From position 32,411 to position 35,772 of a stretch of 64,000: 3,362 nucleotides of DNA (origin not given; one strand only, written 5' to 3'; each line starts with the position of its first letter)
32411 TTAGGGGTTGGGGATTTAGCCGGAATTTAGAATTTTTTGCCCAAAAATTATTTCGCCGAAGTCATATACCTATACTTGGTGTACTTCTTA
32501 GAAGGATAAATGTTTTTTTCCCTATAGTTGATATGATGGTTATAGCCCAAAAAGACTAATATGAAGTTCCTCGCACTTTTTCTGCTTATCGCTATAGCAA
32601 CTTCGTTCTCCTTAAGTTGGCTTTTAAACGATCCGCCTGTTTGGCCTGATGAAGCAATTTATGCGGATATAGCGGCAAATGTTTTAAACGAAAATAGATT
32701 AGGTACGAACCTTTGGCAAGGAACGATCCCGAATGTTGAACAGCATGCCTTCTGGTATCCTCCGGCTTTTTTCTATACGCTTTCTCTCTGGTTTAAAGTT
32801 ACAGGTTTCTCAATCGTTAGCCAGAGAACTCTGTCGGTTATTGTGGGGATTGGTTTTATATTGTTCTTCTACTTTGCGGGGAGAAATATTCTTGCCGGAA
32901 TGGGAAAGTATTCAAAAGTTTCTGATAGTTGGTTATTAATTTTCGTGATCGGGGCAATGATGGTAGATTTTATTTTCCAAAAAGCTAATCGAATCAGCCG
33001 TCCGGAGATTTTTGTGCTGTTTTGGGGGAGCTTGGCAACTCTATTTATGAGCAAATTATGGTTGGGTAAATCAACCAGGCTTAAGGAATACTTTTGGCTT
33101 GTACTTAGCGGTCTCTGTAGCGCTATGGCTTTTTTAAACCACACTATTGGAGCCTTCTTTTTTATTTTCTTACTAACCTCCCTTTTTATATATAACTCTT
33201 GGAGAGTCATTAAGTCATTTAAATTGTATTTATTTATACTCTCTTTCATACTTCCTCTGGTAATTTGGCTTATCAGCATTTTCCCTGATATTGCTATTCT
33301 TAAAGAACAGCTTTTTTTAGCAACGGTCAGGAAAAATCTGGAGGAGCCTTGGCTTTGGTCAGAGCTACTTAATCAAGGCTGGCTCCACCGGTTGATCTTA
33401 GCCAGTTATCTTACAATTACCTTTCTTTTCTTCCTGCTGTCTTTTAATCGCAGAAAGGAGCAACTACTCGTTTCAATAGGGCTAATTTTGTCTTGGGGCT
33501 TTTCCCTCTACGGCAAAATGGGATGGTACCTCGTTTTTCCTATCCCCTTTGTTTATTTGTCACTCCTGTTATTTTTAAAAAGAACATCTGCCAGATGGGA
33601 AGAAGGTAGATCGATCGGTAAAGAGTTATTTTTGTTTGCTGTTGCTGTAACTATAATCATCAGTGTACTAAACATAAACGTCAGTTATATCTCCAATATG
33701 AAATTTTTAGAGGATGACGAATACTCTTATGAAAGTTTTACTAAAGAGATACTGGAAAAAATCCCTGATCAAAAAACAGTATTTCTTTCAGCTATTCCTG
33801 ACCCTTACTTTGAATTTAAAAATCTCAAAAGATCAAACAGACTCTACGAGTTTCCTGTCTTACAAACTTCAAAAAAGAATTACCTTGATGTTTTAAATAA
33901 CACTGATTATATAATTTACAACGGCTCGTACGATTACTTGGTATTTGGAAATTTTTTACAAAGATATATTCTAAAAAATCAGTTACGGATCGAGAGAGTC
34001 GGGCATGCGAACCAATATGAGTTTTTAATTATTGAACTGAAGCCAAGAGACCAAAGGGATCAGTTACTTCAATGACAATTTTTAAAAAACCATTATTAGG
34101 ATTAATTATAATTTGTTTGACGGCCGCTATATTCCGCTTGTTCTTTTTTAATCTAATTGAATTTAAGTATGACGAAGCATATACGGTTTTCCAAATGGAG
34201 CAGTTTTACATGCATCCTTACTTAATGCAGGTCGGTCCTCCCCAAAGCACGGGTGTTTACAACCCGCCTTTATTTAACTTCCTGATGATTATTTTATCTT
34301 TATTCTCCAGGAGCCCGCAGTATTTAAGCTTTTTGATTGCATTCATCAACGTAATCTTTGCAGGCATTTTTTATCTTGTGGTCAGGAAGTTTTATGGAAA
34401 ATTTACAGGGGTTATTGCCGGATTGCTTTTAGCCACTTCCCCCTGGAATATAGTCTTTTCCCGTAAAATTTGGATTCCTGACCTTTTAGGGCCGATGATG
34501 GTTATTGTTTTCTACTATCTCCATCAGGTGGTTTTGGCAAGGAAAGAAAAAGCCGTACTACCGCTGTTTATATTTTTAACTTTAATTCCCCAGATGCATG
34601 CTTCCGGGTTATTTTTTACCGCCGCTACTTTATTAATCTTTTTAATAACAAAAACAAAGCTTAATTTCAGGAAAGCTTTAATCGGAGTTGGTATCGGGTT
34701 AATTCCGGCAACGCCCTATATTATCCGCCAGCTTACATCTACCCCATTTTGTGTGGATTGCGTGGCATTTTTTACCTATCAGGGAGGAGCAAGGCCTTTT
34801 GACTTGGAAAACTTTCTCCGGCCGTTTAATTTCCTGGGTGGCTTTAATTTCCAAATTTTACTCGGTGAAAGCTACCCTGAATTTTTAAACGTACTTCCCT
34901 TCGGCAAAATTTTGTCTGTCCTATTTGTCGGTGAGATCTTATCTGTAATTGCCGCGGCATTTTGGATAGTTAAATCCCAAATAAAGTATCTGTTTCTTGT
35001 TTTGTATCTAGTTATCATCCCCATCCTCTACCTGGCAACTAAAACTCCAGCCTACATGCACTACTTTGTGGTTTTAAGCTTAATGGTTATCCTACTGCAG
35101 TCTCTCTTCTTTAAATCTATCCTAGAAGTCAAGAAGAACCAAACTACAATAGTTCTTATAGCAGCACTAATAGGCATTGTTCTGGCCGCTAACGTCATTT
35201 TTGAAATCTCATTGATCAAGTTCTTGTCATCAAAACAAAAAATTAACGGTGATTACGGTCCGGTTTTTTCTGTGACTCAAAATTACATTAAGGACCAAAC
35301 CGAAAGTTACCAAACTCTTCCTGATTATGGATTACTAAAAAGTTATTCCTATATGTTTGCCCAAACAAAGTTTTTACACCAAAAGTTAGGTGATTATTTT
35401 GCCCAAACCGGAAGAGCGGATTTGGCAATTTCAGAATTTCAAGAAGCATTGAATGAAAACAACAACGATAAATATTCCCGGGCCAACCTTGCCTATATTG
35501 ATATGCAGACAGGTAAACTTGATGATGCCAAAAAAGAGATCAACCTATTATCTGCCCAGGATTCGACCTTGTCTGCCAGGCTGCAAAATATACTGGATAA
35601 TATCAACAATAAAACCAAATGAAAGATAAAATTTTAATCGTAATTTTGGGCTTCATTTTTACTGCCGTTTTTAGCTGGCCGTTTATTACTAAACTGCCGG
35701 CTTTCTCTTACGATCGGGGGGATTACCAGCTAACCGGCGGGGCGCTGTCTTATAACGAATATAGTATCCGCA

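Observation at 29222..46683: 17-kb glycosylation island: eight GT-C-like polytopic membrane proteins, four methyltransferase domains and a GT2 polyprenyl-phospho-sugar synthase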

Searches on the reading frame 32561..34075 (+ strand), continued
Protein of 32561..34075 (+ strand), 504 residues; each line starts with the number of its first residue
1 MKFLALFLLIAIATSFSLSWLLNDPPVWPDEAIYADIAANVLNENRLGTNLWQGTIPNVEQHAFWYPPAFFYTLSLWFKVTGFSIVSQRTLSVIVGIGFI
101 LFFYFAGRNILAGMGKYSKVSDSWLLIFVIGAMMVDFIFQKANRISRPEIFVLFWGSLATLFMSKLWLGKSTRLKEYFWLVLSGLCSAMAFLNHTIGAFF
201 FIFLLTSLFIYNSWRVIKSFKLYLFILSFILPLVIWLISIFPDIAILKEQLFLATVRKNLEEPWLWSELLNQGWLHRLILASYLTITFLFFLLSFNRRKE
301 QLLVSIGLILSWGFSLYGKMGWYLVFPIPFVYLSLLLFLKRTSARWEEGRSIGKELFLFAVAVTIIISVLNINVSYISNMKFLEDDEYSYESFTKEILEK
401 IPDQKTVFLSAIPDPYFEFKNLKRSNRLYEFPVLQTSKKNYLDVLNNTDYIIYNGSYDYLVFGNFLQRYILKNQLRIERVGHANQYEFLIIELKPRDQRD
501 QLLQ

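Call 83: search_solved_structures(query=A2, max_evalue=0.1, show_alignments=1)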
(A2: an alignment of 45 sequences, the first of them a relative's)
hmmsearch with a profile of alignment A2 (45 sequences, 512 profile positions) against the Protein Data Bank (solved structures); distinct sequences matched with E-value up to 0.1: 1.
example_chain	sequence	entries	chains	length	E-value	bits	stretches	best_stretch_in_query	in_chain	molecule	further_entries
3vu0_A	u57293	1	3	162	0.029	16.3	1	397-486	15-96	Putative uncharacterized protein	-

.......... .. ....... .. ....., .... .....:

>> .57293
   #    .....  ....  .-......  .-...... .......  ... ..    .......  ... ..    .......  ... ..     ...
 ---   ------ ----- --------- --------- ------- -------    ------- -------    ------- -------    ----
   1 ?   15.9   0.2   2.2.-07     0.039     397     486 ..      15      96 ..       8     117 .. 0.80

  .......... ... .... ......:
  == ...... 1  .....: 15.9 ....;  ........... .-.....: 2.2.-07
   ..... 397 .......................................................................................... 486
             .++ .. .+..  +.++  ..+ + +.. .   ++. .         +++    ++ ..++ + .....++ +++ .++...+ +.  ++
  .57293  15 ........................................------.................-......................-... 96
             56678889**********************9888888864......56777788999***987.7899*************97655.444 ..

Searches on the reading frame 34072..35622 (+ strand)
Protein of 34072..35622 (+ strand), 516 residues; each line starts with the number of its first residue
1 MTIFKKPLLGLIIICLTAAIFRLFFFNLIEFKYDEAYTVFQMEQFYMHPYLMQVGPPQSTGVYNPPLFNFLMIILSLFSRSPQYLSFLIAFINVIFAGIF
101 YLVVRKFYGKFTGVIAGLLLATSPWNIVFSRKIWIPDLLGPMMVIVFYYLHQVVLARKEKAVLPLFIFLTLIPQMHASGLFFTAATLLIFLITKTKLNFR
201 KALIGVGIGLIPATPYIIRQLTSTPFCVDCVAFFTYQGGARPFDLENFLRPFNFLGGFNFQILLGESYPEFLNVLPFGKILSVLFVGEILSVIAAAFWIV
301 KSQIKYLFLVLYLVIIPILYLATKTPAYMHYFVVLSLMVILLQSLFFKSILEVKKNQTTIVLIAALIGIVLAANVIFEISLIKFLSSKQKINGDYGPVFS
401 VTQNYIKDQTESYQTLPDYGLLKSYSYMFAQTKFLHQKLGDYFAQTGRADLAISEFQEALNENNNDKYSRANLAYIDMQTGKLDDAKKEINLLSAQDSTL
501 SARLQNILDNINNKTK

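Call 4: search_protein_families(library=pfam, proteins=[window:34072-35622:+], max_evalue=0.1)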
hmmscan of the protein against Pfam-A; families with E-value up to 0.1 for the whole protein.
window:34072-35622:+ (516 aa): 4 families
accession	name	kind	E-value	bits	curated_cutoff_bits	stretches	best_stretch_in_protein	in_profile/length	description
PF14559.12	TPR_19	-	3.3e-07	31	25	1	445-506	3-63/68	Tetratricopeptide repeat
PF13231.12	PMT_2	-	3.8e-06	27.6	26.1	1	65-217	3-158/160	Dolichyl-phosphate-mannose-protein mannosyltransferase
PF07719.23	TPR_2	-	0.0067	16.9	27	0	435-466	3-34/34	Tetratricopeptide repeat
PF13181.12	TPR_8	-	0.018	15.6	25.7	0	437-465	5-33/34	Tetratricopeptide repeat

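Call 6: search_protein_families(library=ncbifam, proteins=[window:34072-35622:+], max_evalue=0.1)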
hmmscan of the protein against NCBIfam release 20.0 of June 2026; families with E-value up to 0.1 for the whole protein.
window:34072-35622:+ (516 aa): 3 families
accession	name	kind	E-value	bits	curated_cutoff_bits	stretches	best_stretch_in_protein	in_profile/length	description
TIGR02917.1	PEP_TPR_lipo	equivalog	0.00019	19.5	312.2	1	436-491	468-523/899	XrtA/PEP-CTERM system TPR-repeat protein PrsT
TIGR02521.1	type_IV_pilW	equivalog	0.024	14.2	154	1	443-490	145-192/234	type IV pilus biogenesis/stability protein PilW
NF033920.0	C39_PA2778_fam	equivalog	0.078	12.4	150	0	426-491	183-248/255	PA2778 family cysteine peptidase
